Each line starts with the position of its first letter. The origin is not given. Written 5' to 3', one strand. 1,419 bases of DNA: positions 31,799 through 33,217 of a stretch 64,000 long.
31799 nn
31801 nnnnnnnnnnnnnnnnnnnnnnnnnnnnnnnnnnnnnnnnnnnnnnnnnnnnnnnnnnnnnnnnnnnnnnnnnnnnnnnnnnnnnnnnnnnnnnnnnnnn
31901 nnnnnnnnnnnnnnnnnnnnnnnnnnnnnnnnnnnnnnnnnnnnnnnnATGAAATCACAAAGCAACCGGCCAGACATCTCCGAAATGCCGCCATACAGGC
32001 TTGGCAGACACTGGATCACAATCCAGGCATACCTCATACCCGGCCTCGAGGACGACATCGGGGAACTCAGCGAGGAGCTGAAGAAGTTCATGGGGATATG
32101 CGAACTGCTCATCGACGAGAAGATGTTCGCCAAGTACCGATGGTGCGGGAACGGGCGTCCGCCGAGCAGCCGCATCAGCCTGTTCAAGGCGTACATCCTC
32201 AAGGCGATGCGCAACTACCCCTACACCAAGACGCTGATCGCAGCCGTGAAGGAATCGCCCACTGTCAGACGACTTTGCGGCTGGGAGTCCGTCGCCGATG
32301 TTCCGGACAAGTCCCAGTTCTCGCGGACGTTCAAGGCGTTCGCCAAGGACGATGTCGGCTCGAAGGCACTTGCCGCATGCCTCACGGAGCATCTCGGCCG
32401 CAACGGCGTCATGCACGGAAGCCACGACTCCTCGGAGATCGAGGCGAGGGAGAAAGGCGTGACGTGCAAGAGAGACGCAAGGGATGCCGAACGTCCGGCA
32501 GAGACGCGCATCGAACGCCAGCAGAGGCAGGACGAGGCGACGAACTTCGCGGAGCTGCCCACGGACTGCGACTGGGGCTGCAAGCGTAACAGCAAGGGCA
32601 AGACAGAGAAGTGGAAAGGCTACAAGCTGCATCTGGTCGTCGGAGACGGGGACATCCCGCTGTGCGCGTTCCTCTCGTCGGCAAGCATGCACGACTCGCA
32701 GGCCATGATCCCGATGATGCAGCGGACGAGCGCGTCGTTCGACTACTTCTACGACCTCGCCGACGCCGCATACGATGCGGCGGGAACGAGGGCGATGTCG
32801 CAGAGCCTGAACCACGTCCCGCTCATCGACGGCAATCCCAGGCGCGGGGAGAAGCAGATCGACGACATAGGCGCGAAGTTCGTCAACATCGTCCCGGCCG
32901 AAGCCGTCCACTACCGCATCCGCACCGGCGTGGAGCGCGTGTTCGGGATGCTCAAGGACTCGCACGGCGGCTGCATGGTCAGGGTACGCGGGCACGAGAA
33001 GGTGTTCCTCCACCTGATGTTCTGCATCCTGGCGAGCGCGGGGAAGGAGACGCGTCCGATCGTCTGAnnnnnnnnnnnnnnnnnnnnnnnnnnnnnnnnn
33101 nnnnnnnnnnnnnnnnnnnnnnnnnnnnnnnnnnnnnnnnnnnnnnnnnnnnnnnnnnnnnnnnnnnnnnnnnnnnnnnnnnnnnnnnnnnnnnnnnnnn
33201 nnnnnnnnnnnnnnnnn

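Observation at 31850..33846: IS5-family insertion truncating wzx; the transposase ORF's last about 17 codons lie in DNA that on the opposite strand still reads as wzx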

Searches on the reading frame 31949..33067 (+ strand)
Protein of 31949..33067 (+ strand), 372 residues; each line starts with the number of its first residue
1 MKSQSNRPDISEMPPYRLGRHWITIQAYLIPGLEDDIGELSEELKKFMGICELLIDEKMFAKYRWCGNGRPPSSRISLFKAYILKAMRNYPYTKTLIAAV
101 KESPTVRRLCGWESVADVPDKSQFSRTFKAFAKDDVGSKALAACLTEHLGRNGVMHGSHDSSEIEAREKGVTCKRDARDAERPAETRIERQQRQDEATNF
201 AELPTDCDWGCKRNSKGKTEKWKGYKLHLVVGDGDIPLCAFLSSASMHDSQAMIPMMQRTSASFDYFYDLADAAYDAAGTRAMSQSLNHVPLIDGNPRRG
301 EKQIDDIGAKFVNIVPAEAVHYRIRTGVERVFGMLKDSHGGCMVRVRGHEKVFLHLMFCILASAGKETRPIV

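Call 3: search_protein_families(library=pfam, proteins=[window:31949-33067:+], max_evalue=0.01)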
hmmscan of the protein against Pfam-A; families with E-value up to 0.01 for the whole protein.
window:31949-33067:+ (372 aa): 3 families
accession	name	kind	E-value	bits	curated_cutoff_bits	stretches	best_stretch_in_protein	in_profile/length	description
PF01609.27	DDE_Tnp_1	-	1.5e-12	48.1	23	1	194-362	20-197/200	Transposase DDE domain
PF05598.16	DUF772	-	3.7e-11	43.3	23.1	1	69-133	1-66/74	Transposase domain (DUF772)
PF13751.12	DDE_Tnp_1_6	-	0.00074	20.2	25.1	1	321-362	76-118/125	Transposase DDE domain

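Call 7: search_protein_families(library=ncbifam, proteins=[window:31949-33067:+], max_evalue=0.01)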
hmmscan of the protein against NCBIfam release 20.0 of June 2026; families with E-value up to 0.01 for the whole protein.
window:31949-33067:+ (372 aa): 8 families
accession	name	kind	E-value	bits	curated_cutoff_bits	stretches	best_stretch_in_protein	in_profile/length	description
NF033551.1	transpos_IS1182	equivalog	4e-26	92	270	3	176-297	222-343/488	IS1182 family transposase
NF033581.1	transpos_IS5_4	equivalog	3.4e-19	69.3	140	1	60-360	18-279/285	IS5 family transposase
NF033580.1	transpos_IS5_3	equivalog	2.3e-09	37.2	110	1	214-337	114-230/258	IS5 family transposase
NF033520.1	transpos_IS982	equivalog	2.4e-06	27.3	130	1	222-362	111-238/243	IS982 family transposase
NF033593.1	transpos_ISNCY_1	equivalog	4.3e-05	22.4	325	1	34-134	6-109/444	ISNCY family transposase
NF033579.1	transpos_IS5_2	equivalog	0.00012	21.7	140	1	206-360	123-284/289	IS5 family transposase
NF033559.2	transpos_IS1634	equivalog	0.0002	20.6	100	0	321-363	378-420/483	IS1634 family transposase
NF033578.1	transpos_IS5_1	equivalog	0.0071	15.5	275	0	224-362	283-410/419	IS5 family transposase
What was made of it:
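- On IS1182 family: It is the best model, but scores 92 bits against a cut-off of 270 (call 7).
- On IS5 family: NF033581 69/140, NF033580 37/110, NF033579 22/140, NF033578 15/275 (call 7).
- Closest known: IS1182-family insertion sequences, in particular ISUnCu17. Different: Scores 92 bits against the NCBIfam IS1182 model, whose cut-off is 270 (call 7).
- Closest known: IS5 family. Different: All four NCBIfam IS5 models are below their cut-offs; the best scores 69 bits against a cut-off of 140 (call 7).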

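Call 8: find_homologous_proteins(query=window:31949-33067:+, max_evalue=0.00001)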
Query window:31949-33067:+ (372 aa): 461 proteins with E <= 0.00001 among 3293 candidates; the best 120 are listed.
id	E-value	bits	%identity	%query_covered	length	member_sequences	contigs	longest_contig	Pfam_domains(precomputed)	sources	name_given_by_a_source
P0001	1.4e-254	862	100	100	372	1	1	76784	PF01609.28,PF05598.17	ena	-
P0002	1.2e-228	777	89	99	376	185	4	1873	PF01609.28,PF05598.17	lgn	-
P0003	1.5e-225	766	89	99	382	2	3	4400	PF01609.28,PF05598.17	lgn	-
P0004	5.8e-210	715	83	99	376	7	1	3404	PF01609.28,PF05598.17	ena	-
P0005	2.6e-208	710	83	99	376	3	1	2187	PF01609.28,PF05598.17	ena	-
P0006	1.1e-207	707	83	99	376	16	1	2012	PF01609.28,PF05598.17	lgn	-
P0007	7.3e-205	698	81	99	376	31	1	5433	PF01609.28,PF13751.13,PF05598.17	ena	-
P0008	1.0e-201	688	80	99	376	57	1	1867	PF01609.28,PF13751.13,PF05598.17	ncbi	-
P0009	6.2e-200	682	80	96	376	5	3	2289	PF01609.28,PF05598.17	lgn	-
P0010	1.7e-197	674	80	96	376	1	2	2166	PF01609.28,PF05598.17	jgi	-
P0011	1.4e-195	668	80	96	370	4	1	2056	PF01609.28,PF05598.17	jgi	-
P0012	1.3e-175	602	83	83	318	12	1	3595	PF01609.28,PF13751.13,PF05598.17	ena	-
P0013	3.1e-161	555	90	71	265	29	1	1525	PF05598.17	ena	-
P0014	6.1e-135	468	59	93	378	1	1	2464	PF01609.28,PF13751.13,PF05598.17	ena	-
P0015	8.9e-128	445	55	94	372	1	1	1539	PF01609.28,PF05598.17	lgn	-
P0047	3.8e-101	357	48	95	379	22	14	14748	PF01609.28,PF05598.17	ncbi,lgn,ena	-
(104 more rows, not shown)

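Call 10: find_encoding_contigs(protein=P0003, flank=3000, max_places=6)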
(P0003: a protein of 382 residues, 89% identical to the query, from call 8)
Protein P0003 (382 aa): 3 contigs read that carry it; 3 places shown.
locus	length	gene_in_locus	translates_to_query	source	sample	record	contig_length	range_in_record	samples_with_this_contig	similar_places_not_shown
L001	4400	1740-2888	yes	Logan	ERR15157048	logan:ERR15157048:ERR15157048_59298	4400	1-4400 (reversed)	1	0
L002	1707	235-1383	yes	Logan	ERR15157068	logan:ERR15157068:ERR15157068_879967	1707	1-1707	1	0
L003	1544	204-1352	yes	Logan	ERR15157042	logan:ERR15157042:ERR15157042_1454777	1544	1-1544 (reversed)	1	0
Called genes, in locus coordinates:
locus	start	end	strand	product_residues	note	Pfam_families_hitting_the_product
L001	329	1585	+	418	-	PF13542:HTH_Tnp_ISL3, PF01610:DDE_Tnp_ISL3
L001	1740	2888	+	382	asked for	PF05598:DUF772, PF01609:DDE_Tnp_1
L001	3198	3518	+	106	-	-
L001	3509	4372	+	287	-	PF00665:rve, PF13683:rve_3, PF13333:rve_2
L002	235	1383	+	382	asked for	PF05598:DUF772, PF01609:DDE_Tnp_1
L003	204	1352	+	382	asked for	PF05598:DUF772, PF01609:DDE_Tnp_1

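Call 11: find_encoding_contigs(protein=P0007, flank=3000, max_places=6)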
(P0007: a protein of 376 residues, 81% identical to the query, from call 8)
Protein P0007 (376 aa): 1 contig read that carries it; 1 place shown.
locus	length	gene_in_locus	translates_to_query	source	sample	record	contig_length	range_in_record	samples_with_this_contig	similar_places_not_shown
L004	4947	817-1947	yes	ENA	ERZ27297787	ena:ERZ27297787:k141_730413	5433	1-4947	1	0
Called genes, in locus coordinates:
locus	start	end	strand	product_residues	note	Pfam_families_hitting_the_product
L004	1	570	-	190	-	?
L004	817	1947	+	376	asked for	PF05598:DUF772, PF01609:DDE_Tnp_1, PF13751:DDE_Tnp_1_6 (faint)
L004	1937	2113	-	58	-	-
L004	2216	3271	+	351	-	PF04041:Glyco_hydro_130 (faint), PF22847:Glyco_hydro_43_rel (faint), PF04616:Glyco_hydro_43 (faint), PF00251:Glyco_hydro_32N (weak)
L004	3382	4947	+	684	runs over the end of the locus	?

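Call 12: find_encoding_contigs(protein=P0002, flank=3000, max_places=6)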
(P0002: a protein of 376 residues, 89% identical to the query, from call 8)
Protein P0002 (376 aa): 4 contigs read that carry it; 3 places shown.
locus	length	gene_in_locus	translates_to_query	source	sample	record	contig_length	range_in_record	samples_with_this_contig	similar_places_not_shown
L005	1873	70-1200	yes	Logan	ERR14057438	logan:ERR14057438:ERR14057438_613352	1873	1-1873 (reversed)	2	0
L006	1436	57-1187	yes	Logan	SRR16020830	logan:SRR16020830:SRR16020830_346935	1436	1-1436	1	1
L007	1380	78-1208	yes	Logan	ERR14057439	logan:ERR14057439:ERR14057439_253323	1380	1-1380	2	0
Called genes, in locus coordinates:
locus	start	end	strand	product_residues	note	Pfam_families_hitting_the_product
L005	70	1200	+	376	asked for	PF05598:DUF772, PF01609:DDE_Tnp_1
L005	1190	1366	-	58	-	-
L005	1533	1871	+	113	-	?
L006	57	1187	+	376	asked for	PF05598:DUF772, PF01609:DDE_Tnp_1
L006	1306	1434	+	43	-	?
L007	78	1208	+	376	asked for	PF05598:DUF772, PF01609:DDE_Tnp_1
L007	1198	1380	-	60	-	?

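Call 37: find_related_loci(query=window:31949-33067:+, collection=genome_contigs, flank=3000)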
Query window:31949-33067:+ (372 aa) in genome_contigs; peptide patterns used: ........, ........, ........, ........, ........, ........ (x = any residue, [..] = any of these).
41 stretches matched a pattern; 5 encode a relative of the query (tblastn E <= 1e-3); 5 distinct loci.
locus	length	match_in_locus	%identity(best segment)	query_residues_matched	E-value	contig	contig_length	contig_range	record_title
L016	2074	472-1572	79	1-367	0e+0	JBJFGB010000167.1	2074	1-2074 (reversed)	MAG: Faecousia sp. isolate PUUB45_bin.037 NODE_69620_length_2074_cov_18.584943, whole genome shotgun sequence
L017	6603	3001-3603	74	1-201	3e-101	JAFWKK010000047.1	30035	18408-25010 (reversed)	MAG: Kiritimatiellae bacterium isolate RGIG5820 Sheep_Ileum.Co__c374475, whole genome shotgun sequence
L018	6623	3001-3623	71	1-367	2e-78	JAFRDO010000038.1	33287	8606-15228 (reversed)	MAG: Kiritimatiellae bacterium isolate RGIG2398 Goat_Ileum-4__c127170, whole genome shotgun sequence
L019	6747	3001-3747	95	1-367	2e-76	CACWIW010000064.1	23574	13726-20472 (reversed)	uncultured bacterium isolate RUG10619 genome assembly, contig: RUG10619_asm_64, whole genome shotgun sequence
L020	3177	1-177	93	55-262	7e-13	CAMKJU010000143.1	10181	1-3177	MAG: uncultured Lentisphaerae bacterium isolate SRR12081301_bin.91_metaWRAP_v1.3_MAG genome assembly, contig: ERZ1228976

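Call 40: search_dna_similar(query=window:31949-33022:+, collection=plasmids, mode=protein, max_evalue=0.00001, max_rows=25)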
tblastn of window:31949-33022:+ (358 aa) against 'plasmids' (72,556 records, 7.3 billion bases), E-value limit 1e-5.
Records with a match: 16; places in all: 18; records where one place covers at least 80% of the query: 9.
Best place of each record, by identity: <60% 16.
By first word of the organism name: Acinetobacter 5; Aeromonas 2; Priestia 2; Enterococcus 2; Comamonas 1; uncultured 1; Aliarcobacter 1; Planococcus 1; Sporosarcina 1.
By predicted mobility (MOB-suite, as given by PLSDB): mobilizable 9; non-mobilizable 4; conjugative 3.
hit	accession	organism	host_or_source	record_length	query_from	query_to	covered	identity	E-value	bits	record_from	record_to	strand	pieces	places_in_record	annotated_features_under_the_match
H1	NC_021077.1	Comamonas sp. 7D-2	contaminated soil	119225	17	358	96%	37.3%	2e-47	179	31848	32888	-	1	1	IS1182 family transposase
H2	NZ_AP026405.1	Aeromonas caviae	-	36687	22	358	94%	35.2%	3e-52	193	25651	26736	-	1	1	IS1182-like element ISUnCu17 family transposase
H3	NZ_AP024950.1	Aeromonas caviae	-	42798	22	358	94%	35.2%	3e-52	193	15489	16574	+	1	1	IS1182-like element ISUnCu17 family transposase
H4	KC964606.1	uncultured bacterium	-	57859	22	358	94%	35.2%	3e-52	193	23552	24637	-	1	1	tnpA: transposase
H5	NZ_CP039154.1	Acinetobacter sp. 10FS3-1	pig,feces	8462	11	358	97%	32.5%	4e-42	163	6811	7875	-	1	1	IS1182 family transposase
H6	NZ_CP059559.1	Acinetobacter junii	feces,feces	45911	11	358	97%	32.5%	5e-42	163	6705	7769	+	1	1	IS1182 family transposase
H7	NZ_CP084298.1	Acinetobacter baumannii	a feces sample of chicken origin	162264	11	358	97%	32.5%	5e-42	163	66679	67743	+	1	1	IS1182 family transposase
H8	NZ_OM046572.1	Acinetobacter nosocomialis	-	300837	11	358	97%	32.5%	5e-42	163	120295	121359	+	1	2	IS1182 family transposase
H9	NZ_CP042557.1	Acinetobacter baumannii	Whole organism,Room 7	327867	11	358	97%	32.5%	5e-42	163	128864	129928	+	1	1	IS1182 family transposase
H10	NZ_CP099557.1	Aliarcobacter cryaerophilus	Chicken meat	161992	72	238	47%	33.0%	1e-19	98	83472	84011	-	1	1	transposase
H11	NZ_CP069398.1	Priestia megaterium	Homo sapiens,Pure culture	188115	36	258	62%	24.1%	3e-9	66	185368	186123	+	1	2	transposase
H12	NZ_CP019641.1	Planococcus lenghuensis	whole organism,crude oil-contamination ...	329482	58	260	57%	25.5%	5e-12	75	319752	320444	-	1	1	transposase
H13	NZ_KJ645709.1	Enterococcus faecium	Sus scrofa,feces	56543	77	261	52%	26.4%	2e-8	64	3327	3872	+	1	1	transposase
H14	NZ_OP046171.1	Enterococcus hirae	-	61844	77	261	52%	26.4%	3e-8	63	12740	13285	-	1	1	transposase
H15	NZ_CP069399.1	Priestia megaterium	Homo sapiens,Pure culture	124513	53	258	58%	23.0%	4e-8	62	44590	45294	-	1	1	none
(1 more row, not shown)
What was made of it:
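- On IS1182 family: tblastn against plasmids: hits annotated IS1182 family or ISUnCu17, 32-37% identity, 94-97% coverage (call 40).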

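Call 41: get_annotated_region(hit=H2, flank=700)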
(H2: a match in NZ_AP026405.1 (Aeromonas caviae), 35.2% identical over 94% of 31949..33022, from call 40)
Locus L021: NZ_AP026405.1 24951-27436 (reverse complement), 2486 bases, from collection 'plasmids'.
description: Aeromonas caviae strain KAM643 plasmid pKAM643_2, complete sequence
organism: Aeromonas caviae (NCBI taxid 648)
taxonomy: Bacteria; Pseudomonadota; Gammaproteobacteria; Aeromonadales; Aeromonadaceae; Aeromonas; Aeromonas caviae
host: -; source: -; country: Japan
typing (MOB-suite, as given by PLSDB): mobilizable; replicon IncP; relaxase MOBP
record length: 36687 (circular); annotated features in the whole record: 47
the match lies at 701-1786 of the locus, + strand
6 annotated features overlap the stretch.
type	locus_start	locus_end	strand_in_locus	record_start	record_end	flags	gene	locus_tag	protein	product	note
predicted_resistance_gene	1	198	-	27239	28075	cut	sul1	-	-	sulfonamide-resistant dihydropteroate synthase Sul1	predicted by amrfinderplus; class SULFONAMIDE; identity 100.0%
CDS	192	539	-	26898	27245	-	-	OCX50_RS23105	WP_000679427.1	quaternary ammonium compound efflux SMR transporter QacE delta 1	-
predicted_resistance_gene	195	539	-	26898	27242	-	qacEdelta1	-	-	quaternary ammonium compound efflux SMR transporter QacE delta 1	predicted by amrfinderplus; class QUATERNARY AMMONIUM; identity 100.0%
CDS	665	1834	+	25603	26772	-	-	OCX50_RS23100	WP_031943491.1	IS1182-like element ISUnCu17 family transposase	GO:0006313 - DNA transposition [Evidence IEA]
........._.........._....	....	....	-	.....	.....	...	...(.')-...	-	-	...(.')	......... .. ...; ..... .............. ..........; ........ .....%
predicted_resistance_gene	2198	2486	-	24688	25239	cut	aac(6')-Ib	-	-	AAC(6')-Ib family aminoglycoside 6'-N-acetyltransferase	predicted by amrfinderplus; class AMINOGLYCOSIDE; identity 100.0%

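Call 59: find_encoding_contigs(protein=P0047, flank=2500, max_places=10)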
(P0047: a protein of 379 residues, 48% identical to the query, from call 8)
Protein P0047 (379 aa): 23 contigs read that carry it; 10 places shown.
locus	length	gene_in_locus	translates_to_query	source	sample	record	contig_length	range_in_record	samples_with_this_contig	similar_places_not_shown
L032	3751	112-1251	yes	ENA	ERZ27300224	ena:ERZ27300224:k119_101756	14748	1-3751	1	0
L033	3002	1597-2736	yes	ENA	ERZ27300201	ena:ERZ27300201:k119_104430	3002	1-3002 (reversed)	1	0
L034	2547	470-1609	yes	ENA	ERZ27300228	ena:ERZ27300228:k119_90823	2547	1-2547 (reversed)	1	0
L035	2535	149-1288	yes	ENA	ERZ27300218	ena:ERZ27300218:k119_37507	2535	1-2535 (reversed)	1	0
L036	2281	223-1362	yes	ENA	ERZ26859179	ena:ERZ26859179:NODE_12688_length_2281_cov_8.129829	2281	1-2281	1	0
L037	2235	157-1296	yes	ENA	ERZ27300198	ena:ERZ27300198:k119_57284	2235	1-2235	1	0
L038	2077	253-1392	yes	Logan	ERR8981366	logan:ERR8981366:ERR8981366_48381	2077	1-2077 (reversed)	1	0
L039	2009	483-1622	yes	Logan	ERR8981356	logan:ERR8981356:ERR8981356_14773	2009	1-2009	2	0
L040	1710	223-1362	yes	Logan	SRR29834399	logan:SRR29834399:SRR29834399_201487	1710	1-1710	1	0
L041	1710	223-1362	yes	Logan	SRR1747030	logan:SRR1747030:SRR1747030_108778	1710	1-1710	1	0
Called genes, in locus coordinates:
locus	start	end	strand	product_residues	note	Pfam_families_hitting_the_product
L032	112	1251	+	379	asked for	PF05598:DUF772, PF01609:DDE_Tnp_1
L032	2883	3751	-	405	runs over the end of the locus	PF07690:MFS_1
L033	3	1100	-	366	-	?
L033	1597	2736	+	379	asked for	PF05598:DUF772, PF01609:DDE_Tnp_1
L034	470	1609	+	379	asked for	PF05598:DUF772, PF01609:DDE_Tnp_1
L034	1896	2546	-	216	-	?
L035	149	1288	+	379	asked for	PF05598:DUF772, PF01609:DDE_Tnp_1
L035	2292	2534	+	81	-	?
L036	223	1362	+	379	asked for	PF05598:DUF772, PF01609:DDE_Tnp_1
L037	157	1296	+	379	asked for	PF05598:DUF772, PF01609:DDE_Tnp_1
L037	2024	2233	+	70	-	?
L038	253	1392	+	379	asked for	PF05598:DUF772, PF01609:DDE_Tnp_1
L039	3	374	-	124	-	?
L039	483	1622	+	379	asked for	PF05598:DUF772, PF01609:DDE_Tnp_1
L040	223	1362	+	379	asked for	PF05598:DUF772, PF01609:DDE_Tnp_1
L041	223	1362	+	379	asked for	PF05598:DUF772, PF01609:DDE_Tnp_1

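Call 62: find_encoding_contigs(protein=P0004, flank=2500, max_places=6)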
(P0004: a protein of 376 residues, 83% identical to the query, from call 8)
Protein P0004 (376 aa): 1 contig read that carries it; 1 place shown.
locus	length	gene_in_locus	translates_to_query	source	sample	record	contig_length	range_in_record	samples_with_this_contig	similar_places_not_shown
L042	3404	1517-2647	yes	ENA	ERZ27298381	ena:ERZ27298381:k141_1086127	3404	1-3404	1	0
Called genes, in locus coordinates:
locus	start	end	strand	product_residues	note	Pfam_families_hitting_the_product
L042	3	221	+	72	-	?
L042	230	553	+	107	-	PF02604:PhdYeFM_antitox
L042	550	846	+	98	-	PF05016:ParE_toxin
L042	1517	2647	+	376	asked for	PF05598:DUF772, PF01609:DDE_Tnp_1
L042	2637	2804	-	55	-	-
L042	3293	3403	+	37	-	?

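Call 63: find_encoding_contigs(protein=P0012, flank=2500, max_places=6)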
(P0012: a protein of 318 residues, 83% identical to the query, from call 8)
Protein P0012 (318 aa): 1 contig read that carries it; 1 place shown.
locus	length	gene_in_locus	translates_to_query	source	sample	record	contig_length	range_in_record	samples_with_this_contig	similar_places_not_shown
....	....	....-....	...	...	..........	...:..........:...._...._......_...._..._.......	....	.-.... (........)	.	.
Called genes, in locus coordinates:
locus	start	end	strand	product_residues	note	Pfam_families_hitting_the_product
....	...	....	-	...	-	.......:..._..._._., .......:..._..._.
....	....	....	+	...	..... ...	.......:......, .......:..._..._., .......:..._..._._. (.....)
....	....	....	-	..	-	-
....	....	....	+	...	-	?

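Call 64: find_encoding_contigs(protein=P0009, flank=2500, max_places=6)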
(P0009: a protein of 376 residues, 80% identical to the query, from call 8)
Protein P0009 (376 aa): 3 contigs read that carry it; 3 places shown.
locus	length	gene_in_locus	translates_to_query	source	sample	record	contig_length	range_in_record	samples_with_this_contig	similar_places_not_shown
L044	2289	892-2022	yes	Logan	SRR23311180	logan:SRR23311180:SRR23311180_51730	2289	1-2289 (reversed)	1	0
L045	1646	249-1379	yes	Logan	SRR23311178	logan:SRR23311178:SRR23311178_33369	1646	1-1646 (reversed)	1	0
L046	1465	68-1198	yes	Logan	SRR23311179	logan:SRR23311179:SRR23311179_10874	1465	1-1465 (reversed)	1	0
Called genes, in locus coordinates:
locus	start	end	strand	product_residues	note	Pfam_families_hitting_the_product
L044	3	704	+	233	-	?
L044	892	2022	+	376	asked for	PF05598:DUF772, PF01609:DDE_Tnp_1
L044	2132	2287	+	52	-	?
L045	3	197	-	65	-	?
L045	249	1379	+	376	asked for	PF05598:DUF772, PF01609:DDE_Tnp_1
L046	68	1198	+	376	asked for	PF05598:DUF772, PF01609:DDE_Tnp_1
